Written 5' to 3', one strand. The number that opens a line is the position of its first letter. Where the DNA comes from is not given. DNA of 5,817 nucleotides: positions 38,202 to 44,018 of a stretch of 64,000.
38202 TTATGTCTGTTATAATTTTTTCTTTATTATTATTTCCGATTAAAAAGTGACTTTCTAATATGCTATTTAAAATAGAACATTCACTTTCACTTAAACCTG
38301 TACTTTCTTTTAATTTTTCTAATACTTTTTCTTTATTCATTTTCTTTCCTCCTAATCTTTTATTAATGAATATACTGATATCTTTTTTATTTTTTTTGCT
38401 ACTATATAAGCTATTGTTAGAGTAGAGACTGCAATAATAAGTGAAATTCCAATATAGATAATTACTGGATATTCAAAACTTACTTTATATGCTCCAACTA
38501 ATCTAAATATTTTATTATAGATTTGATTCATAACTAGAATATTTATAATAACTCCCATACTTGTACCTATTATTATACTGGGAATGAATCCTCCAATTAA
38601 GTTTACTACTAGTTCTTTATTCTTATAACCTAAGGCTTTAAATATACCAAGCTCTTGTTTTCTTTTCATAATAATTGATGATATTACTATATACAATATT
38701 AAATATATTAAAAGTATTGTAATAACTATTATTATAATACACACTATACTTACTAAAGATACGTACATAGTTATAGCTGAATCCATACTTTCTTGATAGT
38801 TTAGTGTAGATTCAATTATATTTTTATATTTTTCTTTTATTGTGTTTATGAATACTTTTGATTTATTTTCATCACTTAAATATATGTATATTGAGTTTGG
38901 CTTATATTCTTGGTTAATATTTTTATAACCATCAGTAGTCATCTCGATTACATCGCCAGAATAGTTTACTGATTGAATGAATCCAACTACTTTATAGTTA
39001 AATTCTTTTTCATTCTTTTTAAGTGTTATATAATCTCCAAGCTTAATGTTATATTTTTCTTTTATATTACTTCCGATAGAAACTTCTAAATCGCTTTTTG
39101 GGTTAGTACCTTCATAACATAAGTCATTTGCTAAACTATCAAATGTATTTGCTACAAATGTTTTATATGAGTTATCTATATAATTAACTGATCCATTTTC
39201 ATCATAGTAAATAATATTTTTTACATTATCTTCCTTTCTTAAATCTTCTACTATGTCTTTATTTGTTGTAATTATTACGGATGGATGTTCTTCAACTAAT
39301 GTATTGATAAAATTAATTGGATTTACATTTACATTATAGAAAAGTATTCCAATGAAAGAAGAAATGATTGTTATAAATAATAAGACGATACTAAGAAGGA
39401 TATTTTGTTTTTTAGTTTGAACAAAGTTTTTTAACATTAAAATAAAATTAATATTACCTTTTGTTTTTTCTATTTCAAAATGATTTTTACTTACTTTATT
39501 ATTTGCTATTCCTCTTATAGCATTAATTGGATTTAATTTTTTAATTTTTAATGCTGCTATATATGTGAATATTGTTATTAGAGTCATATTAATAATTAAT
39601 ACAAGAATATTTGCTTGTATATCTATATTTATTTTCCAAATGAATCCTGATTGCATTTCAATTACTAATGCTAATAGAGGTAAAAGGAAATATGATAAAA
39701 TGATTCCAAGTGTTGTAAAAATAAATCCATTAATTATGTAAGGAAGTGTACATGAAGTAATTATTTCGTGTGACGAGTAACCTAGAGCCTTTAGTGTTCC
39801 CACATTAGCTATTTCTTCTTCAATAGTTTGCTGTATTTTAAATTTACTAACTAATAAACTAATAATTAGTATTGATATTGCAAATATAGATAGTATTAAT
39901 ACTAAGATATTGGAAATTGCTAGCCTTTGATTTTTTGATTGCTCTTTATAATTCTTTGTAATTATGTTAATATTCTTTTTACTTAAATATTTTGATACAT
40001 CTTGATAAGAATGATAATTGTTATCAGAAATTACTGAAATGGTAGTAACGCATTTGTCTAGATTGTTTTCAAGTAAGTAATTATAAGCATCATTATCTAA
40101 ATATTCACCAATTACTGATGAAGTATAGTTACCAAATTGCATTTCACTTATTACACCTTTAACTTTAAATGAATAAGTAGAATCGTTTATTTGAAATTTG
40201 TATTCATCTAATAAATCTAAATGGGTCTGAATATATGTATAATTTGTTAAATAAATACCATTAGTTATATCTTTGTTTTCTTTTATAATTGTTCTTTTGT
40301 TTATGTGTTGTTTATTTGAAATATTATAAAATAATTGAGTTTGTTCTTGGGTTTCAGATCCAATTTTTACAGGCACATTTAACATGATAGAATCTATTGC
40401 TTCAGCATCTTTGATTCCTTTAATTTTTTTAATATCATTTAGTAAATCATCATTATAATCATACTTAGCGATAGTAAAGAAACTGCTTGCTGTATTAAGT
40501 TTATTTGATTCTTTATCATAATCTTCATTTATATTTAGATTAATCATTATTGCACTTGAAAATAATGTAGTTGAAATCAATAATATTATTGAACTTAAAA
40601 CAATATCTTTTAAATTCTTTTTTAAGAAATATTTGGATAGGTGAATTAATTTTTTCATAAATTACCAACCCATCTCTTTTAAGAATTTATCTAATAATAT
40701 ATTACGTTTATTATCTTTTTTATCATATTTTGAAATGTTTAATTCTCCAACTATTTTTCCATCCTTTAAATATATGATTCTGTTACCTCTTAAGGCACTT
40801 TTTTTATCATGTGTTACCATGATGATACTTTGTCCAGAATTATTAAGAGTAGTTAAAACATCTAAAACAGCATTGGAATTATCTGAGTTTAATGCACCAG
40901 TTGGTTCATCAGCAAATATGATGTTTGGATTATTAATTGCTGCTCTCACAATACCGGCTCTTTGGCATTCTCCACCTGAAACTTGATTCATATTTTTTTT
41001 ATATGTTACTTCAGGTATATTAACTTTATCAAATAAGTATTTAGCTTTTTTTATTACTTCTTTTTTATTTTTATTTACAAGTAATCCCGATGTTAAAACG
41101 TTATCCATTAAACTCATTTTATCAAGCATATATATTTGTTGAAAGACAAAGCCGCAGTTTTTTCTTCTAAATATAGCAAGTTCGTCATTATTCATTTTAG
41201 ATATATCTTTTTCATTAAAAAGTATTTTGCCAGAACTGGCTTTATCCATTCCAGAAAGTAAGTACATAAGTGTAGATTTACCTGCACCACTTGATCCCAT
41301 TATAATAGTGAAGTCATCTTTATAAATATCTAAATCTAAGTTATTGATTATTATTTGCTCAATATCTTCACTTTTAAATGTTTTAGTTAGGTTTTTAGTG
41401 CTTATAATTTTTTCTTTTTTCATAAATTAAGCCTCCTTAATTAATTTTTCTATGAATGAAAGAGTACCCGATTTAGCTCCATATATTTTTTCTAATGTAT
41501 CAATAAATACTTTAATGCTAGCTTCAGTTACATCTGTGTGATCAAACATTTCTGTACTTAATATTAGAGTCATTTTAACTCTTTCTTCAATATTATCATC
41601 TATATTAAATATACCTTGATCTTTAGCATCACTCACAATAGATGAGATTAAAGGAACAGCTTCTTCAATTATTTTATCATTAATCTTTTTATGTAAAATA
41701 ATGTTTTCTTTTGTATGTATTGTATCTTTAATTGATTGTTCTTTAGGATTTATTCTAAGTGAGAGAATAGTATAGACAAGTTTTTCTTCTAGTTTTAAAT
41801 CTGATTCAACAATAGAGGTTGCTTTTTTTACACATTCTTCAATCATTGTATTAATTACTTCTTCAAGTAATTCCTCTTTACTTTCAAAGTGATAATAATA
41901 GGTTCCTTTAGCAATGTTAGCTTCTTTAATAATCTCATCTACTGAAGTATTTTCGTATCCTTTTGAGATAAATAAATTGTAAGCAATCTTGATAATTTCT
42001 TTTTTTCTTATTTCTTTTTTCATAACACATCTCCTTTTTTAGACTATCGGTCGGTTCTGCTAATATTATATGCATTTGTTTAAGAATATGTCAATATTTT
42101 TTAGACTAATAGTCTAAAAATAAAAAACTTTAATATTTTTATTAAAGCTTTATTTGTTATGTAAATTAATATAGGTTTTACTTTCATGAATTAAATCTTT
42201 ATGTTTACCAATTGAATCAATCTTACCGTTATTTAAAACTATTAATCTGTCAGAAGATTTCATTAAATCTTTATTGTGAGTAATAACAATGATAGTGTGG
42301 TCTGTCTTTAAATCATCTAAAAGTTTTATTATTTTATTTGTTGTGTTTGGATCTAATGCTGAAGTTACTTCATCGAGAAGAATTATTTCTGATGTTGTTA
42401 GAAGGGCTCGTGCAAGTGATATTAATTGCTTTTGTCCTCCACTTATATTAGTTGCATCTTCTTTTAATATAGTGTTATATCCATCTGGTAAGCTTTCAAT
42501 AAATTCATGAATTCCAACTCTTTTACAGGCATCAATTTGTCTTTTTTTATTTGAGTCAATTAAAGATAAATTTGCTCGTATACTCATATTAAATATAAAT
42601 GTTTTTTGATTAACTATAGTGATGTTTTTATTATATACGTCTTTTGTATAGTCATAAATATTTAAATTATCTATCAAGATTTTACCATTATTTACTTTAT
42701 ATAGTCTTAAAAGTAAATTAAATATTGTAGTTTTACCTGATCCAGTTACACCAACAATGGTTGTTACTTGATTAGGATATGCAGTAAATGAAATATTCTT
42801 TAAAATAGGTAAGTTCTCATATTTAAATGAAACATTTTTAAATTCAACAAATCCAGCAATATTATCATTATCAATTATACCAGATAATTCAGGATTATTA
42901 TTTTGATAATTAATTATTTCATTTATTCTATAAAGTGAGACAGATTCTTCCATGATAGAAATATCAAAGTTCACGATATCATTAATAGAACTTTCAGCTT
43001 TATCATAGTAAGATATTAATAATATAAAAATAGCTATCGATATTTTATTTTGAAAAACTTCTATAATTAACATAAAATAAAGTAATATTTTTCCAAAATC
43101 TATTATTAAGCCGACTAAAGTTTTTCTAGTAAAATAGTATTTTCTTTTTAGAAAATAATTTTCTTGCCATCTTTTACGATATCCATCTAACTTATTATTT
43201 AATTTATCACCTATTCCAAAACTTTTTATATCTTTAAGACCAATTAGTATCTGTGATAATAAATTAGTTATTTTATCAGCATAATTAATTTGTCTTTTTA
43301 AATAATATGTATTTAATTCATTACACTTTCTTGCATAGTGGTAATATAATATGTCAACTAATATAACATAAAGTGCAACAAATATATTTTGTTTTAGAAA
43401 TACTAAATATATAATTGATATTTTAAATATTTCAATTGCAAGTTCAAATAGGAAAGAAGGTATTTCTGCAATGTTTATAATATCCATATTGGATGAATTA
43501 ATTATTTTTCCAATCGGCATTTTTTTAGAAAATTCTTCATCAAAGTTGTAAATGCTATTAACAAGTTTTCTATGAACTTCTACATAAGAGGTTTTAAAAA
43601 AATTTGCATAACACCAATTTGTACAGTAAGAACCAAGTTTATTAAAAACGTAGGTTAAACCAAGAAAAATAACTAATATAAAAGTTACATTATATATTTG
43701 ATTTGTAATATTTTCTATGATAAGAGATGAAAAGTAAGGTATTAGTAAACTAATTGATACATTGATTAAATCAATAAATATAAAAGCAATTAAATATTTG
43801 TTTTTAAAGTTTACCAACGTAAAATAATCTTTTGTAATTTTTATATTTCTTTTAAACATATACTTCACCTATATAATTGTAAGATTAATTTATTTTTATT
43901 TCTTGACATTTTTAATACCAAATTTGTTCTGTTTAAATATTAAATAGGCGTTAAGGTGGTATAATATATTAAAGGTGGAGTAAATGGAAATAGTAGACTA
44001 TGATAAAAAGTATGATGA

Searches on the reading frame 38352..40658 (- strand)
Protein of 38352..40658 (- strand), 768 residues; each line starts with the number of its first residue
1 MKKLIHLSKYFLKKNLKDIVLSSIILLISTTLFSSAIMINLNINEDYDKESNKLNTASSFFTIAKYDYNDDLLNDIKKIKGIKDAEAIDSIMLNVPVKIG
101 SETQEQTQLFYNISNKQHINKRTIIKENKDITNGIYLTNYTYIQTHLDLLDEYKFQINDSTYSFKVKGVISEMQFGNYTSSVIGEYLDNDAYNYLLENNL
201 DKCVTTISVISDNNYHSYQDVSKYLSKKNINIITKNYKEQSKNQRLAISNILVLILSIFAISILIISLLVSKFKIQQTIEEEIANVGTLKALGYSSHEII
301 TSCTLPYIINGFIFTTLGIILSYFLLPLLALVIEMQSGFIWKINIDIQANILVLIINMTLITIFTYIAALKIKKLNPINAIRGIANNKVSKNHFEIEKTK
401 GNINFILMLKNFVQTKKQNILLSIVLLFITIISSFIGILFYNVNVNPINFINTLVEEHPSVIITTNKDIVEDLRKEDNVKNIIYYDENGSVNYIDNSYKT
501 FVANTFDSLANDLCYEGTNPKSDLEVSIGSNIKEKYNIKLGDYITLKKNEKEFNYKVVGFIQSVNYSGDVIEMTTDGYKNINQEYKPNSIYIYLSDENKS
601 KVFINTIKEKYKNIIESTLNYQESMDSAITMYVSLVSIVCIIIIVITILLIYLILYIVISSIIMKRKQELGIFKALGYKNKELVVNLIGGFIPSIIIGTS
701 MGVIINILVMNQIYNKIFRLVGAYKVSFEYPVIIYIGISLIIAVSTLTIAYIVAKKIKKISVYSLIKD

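Call 87: search_protein_families(library=pfam, proteins=[window:38352-40658:-], max_evalue=0.0001)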
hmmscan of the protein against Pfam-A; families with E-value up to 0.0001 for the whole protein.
window:38352-40658:- (768 aa): 1 family
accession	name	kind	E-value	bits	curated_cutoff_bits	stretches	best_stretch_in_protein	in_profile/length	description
PF02687.27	FtsX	-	1.1e-18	67.8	25.5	2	641-761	1-119/120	FtsX-like permease C-terminal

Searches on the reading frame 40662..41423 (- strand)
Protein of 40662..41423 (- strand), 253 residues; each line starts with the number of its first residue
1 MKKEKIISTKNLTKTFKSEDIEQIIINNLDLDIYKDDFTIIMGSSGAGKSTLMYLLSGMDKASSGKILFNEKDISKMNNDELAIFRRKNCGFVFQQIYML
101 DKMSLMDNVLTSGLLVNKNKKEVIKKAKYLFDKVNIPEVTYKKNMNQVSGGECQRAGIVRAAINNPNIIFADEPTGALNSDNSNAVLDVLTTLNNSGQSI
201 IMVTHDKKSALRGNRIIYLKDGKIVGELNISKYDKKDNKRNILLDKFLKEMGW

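Call 87: search_protein_families(library=pfam, proteins=[window:40662-41423:-], max_evalue=0.0001)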
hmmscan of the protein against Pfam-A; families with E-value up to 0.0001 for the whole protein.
window:40662-41423:- (253 aa): 1 family
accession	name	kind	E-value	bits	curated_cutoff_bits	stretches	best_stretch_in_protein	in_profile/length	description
PF00005.33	ABC_tran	-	3.3e-28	99.4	25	1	27-175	2-136/137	ABC transporter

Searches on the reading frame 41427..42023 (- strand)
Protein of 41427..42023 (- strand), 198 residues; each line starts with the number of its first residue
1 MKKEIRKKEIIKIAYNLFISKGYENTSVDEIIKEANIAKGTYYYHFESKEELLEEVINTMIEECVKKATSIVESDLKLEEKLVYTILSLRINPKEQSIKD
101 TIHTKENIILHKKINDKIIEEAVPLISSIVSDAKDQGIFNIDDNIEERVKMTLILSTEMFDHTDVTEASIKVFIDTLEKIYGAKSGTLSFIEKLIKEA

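Call 87: search_protein_families(library=pfam, proteins=[window:41427-42023:-], max_evalue=0.0001)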
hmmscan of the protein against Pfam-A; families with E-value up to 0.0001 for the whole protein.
window:41427-42023:- (198 aa): 1 family
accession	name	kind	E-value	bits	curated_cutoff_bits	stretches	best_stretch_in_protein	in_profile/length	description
PF00440.29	TetR_N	-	8.5e-17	61.1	24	1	10-56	1-47/47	Bacterial regulatory proteins, tetR family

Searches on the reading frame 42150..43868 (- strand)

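Call 87: search_protein_families(library=pfam, proteins=[window:42150-43868:-], max_evalue=0.0001)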
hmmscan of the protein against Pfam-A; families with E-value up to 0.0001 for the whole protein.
window:42150-43868:- (572 aa): 5 families
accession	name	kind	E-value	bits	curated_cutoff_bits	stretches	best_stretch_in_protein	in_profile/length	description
PF00005.33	ABC_tran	-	3.4e-28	99.4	25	1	356-503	1-137/137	ABC transporter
PF00664.28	ABC_membrane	-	6.8e-14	52.6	28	1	26-287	1-266/274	ABC transporter transmembrane region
PF02463.25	SMC_N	-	1e-11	45.1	40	1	356-545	135-211/220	RecF/RecN/SMC N terminal domain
PF13304.12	AAA_21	-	4.3e-10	40.6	27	1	438-532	211-299/304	AAA domain, putative AbiEii toxin, Type IV TA system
PF09818.15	ABC_ATPase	-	1.1e-08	34.9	23.2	1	440-560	127-261/283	P-loop domain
